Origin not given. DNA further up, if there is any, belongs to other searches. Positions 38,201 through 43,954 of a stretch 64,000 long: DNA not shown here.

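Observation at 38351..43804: Giant sortase-anchored surface protein: three beta-helix modules on a stalk of zinc-knuckle repeats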

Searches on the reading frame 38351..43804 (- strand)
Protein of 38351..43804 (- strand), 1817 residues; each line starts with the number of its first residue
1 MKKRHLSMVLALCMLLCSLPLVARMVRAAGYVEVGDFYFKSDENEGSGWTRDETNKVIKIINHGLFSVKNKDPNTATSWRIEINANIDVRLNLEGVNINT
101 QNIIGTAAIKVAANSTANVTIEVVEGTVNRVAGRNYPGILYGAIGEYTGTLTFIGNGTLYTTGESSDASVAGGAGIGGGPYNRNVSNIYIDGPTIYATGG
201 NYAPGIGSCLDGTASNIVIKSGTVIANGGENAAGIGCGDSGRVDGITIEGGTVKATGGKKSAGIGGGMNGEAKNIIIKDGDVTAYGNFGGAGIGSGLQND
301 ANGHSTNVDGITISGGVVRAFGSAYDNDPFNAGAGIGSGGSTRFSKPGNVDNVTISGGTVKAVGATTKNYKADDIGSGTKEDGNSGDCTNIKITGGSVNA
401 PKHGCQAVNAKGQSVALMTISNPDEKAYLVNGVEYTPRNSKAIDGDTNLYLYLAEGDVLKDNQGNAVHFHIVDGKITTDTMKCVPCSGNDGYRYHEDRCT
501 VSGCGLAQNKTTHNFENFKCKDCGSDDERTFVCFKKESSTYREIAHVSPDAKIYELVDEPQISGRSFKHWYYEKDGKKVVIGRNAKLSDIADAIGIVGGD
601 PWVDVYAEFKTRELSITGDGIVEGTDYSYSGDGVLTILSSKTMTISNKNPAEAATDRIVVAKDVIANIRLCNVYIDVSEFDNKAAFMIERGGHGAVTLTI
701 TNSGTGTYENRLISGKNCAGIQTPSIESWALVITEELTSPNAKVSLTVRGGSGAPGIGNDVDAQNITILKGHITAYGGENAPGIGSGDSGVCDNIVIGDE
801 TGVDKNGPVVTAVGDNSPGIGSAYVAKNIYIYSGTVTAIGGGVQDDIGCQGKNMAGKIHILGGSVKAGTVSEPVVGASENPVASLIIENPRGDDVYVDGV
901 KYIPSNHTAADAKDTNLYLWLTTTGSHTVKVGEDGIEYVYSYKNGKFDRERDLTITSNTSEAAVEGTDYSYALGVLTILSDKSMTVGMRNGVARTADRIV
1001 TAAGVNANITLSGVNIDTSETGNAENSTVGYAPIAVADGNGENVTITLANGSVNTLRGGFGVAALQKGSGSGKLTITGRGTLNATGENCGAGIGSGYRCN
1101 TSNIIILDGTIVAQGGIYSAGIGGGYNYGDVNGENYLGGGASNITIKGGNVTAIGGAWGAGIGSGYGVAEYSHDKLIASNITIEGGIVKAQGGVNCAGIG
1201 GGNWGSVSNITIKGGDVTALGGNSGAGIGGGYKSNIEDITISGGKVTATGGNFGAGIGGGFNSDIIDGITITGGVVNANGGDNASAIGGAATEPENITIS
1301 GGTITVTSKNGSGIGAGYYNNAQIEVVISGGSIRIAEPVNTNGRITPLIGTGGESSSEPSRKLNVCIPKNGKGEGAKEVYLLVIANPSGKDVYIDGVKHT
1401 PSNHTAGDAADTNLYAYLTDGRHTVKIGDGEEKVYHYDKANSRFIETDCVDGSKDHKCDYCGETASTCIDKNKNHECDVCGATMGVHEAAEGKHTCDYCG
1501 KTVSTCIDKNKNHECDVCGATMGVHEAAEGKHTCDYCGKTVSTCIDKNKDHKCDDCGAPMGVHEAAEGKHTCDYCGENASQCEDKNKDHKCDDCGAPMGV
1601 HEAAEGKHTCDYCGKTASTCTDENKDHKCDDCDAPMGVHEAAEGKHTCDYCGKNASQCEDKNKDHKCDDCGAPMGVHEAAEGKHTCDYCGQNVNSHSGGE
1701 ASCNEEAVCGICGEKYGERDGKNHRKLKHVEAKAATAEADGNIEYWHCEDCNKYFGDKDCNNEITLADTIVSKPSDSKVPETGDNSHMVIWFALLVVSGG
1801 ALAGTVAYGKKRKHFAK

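Call 3: search_protein_families(library=pfam, proteins=[window:38351-43804:-], max_evalue=1)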
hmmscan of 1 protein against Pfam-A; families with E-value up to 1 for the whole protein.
window:38351-43804:- (1817 aa): 5 families
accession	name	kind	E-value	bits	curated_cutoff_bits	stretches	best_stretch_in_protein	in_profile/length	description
PF18889.6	Beta_helix_3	-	2.1e-49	164.8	27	16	246-267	1-19/20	Beta helix repeat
PF11781.13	Zn_ribbon_RRN7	-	4.3e-12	45.9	27.1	6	1476-1500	6-28/32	Zinc-finger of RNA-polymerase I-specific TFIIB, Rrn7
PF08308.17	PEGA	-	0.0086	16.4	20.8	0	1381-1400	4-23/71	PEGA domain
PF18319.7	Zn_ribbon_PriA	-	0.01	16.2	26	1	1629-1652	1-23/27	PriA DNA helicase Cys-rich region (CRR) domain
PF13465.12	zf-H2C2_2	-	0.24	12.3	40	0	1452-1465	11-24/26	Zinc-finger double domain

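Call 4: search_protein_families(library=ncbifam, proteins=[window:38351-43804:-], max_evalue=1)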
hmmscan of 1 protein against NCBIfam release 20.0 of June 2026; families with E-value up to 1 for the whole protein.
window:38351-43804:- (1817 aa): 1 family
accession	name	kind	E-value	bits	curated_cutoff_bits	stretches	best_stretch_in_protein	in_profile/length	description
NF033073.1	LPXTG_double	subfamily_domain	0.037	14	48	1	1778-1813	32-65/66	doubled motif LPXTG anchor domain-containing protein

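Call 5: search_solved_structures(query=window:38351-43804:-, max_evalue=1, show_alignments=2)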
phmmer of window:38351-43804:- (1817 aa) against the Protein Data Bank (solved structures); distinct sequences matched with E-value up to 1: 2.
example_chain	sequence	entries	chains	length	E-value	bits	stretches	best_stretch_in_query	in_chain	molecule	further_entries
6l4x_A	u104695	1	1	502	0.34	11.3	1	878-1033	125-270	Asparaginyl endopeptidase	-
6lko_A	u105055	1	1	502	0.44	10.9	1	878-1033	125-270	Asparaginyl endopeptidase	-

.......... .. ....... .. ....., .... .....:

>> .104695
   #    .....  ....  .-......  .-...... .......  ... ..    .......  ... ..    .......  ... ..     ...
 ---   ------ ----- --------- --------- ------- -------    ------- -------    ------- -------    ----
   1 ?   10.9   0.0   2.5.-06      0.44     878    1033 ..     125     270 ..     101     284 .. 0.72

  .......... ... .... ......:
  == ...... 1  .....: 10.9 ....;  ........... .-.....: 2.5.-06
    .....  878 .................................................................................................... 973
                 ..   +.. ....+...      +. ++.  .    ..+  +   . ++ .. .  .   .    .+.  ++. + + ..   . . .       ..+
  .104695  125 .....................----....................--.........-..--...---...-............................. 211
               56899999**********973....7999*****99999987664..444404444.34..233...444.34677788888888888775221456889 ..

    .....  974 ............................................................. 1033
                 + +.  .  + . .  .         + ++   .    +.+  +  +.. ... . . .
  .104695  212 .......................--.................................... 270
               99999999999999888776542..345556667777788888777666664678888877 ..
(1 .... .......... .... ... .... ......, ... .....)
